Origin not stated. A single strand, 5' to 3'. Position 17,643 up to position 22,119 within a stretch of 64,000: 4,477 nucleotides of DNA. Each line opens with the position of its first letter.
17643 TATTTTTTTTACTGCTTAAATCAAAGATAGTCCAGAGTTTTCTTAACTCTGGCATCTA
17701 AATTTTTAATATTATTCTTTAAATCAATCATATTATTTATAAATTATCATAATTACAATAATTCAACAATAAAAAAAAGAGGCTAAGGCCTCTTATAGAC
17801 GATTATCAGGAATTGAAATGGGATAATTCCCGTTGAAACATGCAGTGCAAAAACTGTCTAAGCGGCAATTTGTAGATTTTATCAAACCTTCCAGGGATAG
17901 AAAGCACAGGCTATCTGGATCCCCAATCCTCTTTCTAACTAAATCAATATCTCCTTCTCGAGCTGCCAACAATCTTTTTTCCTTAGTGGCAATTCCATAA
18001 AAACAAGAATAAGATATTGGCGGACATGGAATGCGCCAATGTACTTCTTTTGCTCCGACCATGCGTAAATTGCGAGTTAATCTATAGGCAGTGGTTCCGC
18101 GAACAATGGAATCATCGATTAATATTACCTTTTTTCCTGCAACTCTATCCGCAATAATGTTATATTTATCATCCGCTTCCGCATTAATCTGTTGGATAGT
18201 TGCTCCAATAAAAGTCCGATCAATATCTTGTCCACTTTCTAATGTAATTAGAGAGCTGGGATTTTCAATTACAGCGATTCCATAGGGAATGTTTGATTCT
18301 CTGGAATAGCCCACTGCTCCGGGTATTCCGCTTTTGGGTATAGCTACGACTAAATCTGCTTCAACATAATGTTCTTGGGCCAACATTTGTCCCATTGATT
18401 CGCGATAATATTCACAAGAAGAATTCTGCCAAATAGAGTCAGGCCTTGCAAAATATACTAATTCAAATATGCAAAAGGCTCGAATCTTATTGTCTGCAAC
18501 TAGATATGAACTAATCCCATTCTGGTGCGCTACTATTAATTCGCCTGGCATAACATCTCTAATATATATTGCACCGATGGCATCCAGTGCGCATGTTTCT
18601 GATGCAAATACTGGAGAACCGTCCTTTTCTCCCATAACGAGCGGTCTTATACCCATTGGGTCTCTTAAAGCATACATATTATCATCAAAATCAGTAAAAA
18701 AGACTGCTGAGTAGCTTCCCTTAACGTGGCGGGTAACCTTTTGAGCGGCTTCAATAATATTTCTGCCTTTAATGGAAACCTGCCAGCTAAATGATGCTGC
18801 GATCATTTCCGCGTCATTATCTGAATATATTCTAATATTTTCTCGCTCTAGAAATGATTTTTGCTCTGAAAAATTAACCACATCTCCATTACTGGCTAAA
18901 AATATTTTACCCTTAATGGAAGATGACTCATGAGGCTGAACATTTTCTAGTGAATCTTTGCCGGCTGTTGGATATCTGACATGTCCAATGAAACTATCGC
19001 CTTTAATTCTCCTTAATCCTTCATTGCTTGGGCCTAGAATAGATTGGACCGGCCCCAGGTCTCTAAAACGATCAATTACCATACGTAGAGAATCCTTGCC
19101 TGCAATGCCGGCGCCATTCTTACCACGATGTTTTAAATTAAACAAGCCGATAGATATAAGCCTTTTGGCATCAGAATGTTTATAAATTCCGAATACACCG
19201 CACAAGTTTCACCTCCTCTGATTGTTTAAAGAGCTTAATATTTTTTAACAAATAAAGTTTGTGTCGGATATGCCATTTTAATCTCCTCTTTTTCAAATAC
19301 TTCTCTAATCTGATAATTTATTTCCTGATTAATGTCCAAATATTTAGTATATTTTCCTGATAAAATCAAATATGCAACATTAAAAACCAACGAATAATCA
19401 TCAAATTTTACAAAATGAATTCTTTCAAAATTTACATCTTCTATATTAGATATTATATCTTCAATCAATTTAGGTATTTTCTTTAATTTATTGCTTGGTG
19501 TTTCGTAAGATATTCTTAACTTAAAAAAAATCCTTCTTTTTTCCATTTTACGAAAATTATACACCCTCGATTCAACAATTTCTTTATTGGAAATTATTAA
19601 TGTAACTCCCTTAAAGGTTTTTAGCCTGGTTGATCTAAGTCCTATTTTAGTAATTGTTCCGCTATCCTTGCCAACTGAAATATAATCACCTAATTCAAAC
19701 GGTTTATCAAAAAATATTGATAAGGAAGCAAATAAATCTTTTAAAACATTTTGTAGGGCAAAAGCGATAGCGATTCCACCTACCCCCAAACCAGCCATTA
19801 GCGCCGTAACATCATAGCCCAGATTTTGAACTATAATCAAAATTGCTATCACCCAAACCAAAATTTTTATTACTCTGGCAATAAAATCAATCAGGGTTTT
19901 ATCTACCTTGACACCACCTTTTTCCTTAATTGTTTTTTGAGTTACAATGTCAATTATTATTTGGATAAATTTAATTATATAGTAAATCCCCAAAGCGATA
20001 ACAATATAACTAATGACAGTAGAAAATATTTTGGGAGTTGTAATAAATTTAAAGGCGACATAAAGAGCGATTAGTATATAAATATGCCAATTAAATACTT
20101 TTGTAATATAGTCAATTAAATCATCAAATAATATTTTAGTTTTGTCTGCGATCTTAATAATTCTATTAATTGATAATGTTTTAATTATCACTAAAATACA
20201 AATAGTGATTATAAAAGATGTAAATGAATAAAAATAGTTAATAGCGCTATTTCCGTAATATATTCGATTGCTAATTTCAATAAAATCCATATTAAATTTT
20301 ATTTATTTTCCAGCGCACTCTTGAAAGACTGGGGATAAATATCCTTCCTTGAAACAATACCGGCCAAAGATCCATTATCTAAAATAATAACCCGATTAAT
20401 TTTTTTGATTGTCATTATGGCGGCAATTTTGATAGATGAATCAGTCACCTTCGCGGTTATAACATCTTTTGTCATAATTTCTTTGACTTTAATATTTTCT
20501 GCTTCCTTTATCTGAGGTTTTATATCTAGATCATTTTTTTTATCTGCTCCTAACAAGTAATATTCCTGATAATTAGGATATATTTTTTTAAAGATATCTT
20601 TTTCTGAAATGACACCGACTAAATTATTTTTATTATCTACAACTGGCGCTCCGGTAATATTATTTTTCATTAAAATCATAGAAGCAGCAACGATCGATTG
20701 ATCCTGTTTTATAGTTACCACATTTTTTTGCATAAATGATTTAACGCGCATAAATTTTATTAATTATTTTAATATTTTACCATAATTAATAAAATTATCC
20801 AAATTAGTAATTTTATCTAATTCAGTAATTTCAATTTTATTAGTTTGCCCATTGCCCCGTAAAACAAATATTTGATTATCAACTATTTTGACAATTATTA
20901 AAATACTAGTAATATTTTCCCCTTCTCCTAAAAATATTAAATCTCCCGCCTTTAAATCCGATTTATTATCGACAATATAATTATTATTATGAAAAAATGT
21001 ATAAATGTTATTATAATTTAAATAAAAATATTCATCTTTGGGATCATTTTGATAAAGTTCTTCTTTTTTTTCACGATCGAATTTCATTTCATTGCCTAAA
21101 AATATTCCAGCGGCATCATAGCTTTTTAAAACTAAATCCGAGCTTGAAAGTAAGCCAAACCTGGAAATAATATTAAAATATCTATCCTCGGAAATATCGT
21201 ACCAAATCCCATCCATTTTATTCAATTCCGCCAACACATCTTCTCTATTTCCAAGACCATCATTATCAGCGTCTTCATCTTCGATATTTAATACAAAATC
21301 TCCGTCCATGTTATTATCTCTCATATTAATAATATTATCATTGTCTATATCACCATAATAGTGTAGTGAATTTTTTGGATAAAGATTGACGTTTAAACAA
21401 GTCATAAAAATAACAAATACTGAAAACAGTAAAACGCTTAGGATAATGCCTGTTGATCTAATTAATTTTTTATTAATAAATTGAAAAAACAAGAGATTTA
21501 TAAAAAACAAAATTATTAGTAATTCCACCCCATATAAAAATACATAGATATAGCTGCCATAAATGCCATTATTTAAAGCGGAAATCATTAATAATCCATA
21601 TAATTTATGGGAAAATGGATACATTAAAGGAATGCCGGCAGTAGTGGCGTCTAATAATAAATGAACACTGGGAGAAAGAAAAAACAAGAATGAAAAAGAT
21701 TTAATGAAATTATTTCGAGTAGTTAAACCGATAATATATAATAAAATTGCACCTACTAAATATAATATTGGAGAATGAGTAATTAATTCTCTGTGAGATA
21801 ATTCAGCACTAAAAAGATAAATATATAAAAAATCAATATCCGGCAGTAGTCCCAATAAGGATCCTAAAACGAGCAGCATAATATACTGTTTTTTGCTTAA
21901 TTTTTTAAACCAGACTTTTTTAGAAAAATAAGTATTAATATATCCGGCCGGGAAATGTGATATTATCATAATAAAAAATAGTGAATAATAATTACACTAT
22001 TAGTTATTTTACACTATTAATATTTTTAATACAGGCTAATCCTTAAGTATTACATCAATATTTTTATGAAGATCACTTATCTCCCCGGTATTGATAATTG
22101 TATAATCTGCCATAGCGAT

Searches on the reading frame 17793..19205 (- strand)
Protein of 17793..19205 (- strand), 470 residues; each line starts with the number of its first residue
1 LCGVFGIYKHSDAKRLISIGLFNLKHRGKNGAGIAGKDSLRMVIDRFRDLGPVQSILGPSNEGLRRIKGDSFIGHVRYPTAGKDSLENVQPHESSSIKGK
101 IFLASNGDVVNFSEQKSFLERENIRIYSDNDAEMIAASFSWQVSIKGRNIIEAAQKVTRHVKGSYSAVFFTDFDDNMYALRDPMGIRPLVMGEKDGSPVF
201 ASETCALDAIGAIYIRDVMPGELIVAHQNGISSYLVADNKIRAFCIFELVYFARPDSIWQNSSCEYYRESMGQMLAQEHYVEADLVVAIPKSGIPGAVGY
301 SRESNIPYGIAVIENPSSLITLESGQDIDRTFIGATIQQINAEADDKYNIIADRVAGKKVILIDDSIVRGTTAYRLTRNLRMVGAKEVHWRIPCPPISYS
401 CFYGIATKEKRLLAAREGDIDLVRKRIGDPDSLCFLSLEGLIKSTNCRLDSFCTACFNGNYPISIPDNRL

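Call 68: search_protein_families(library=pfam, proteins=[window:17793-19205:-], max_evalue=0.00001)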
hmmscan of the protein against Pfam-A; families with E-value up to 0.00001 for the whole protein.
window:17793-19205:- (470 aa): 2 families
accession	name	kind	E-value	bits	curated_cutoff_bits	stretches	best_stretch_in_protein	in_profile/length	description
PF13537.11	GATase_7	-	7.5e-16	58.7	25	1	84-208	8-122/123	Glutamine amidotransferase domain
PF13522.11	GATase_6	-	1.3e-14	54.8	27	1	61-203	3-130/130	Glutamine amidotransferase domain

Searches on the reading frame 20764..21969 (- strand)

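Call 68: search_protein_families(library=pfam, proteins=[window:20764-21969:-], max_evalue=0.00001)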
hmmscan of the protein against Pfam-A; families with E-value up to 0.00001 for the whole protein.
window:20764-21969:- (401 aa): 1 family
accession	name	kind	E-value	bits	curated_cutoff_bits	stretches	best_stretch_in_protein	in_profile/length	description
PF04307.19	YdjM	-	1.4e-12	47.9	29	1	27-163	27-169/176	YdjM inner membrane protein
